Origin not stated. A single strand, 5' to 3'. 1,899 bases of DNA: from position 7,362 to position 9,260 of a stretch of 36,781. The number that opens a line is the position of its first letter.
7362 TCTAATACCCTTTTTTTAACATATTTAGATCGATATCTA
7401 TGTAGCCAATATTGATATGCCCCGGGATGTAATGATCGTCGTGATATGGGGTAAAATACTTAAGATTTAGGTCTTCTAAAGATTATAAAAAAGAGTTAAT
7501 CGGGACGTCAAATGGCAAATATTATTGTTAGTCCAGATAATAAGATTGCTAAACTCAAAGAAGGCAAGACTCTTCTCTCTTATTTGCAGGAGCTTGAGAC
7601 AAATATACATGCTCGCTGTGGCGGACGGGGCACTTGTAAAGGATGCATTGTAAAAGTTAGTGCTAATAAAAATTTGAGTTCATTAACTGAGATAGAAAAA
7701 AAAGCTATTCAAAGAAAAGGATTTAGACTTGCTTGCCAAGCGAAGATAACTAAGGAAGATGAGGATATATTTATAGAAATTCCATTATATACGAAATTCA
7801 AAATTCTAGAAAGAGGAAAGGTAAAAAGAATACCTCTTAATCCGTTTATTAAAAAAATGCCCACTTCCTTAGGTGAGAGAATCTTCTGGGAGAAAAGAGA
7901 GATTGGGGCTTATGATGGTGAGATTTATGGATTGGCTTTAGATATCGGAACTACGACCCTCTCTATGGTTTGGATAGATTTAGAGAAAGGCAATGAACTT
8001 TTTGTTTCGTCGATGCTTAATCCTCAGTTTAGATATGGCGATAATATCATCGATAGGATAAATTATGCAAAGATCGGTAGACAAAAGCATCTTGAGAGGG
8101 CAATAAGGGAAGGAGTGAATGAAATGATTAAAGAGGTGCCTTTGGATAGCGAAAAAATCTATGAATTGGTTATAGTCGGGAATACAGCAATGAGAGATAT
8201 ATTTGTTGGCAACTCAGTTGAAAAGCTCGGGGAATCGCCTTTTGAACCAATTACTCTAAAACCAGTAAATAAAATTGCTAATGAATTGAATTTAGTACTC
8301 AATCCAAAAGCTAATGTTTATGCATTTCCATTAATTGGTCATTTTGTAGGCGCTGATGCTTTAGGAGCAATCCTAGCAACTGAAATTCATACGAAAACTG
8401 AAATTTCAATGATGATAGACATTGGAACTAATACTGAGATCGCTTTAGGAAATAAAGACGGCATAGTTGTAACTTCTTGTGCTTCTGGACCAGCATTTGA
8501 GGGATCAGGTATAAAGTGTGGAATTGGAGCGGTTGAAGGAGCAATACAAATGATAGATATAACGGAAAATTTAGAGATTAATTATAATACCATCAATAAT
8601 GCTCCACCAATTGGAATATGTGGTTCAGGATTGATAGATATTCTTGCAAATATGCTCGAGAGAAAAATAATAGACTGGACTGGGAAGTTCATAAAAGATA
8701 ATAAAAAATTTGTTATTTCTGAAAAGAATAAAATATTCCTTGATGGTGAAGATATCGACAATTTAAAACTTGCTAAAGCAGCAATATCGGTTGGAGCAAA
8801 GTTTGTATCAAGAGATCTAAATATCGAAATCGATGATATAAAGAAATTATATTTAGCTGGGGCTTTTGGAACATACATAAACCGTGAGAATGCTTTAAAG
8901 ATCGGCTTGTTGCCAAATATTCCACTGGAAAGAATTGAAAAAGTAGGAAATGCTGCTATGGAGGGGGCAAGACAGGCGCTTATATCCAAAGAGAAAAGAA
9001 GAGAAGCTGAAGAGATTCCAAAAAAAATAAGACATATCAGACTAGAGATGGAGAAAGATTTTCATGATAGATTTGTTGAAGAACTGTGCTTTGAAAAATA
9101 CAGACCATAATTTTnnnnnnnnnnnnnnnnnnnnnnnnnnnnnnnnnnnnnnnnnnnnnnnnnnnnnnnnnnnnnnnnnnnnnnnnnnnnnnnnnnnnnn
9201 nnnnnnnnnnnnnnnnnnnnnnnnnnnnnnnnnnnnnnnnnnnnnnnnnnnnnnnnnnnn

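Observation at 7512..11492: Extra corrinoid protein sandwiched between two DUF166-like paralogs, attached to the CODH/ACS operon and facing a RACo-type activase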

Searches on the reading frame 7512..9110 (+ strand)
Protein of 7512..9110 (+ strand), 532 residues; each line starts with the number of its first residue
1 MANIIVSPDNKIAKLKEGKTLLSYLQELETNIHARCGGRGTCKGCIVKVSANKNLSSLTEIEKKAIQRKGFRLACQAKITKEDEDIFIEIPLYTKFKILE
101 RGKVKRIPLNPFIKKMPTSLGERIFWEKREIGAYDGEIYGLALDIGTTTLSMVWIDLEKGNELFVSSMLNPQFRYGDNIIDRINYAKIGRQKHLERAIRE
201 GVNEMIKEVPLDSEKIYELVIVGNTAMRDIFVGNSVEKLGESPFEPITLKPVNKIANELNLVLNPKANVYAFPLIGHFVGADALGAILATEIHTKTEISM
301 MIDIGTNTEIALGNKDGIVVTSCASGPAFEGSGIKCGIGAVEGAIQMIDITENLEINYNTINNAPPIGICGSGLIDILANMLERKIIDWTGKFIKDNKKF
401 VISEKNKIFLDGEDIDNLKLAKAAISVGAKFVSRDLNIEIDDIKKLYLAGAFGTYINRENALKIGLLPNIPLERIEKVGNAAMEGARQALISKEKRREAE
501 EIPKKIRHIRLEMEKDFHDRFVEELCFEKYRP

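Call 3: search_protein_families(library=pfam, proteins=[window:7512-9110:+], max_evalue=0.01)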
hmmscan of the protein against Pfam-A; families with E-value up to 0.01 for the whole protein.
window:7512-9110:+ (532 aa): 3 families
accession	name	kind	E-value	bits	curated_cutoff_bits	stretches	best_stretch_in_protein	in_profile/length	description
PF14574.11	RACo_C_ter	-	1.2e-78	264.3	27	1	297-528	1-250/261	C-terminal domain of RACo the ASKHA domain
PF17651.6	Raco_middle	-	1.6e-44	151.9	26.8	1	139-294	1-162/163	RACo middle region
PF00111.32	Fer2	-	7.5e-09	35.8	21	1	9-80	6-77/77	2Fe-2S iron-sulfur cluster binding domain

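Call 4: search_protein_families(library=ncbifam, proteins=[window:7512-9110:+], max_evalue=0.01)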
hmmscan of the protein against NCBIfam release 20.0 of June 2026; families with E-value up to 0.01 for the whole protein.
window:7512-9110:+ (532 aa): 5 families
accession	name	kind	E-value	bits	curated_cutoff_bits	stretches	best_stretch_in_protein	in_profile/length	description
NF040756.1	corr_regen_AcsV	exception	3.9e-102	342.7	800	2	135-527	206-622/632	corrinoid activation/regeneration protein AcsV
TIGR04270.1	Rama_corrin_act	subfamily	7.7e-49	166.4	500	1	139-527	1-416/534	methylamine methyltransferase corrinoid protein reductive activase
TIGR01941.1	nqrF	equivalog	5.5e-10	38.7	295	1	9-89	40-121/405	NADH:ubiquinone reductase (Na(+)-transporting) subunit F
TIGR02007.1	fdx_isc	equivalog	1.4e-07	31.6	132.1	1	7-98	12-107/110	ISC system 2Fe-2S type ferredoxin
NF004317.0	PRK05713.1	equivalog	0.00014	21.3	338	1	14-81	12-78/312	iron-sulfur-binding ferredoxin reductase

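Call 94: search_solved_structures(query=window:7512-9110:+, max_evalue=0.00001)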
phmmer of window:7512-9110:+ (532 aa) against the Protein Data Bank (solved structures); distinct sequences matched with E-value up to 0.00001: 3.
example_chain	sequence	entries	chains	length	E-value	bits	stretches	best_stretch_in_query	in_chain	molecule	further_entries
3zyy_X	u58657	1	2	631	1.9e-86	294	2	132-523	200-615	IRON-SULFUR CLUSTER BINDING PROTEIN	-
4c1n_I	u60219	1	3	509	8.9e-78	265.4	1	132-523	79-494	IRON-SULFUR CLUSTER BINDING PROTEIN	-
4c1n_K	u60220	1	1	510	9e-78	265.4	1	132-523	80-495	IRON-SULFUR CLUSTER BINDING PROTEIN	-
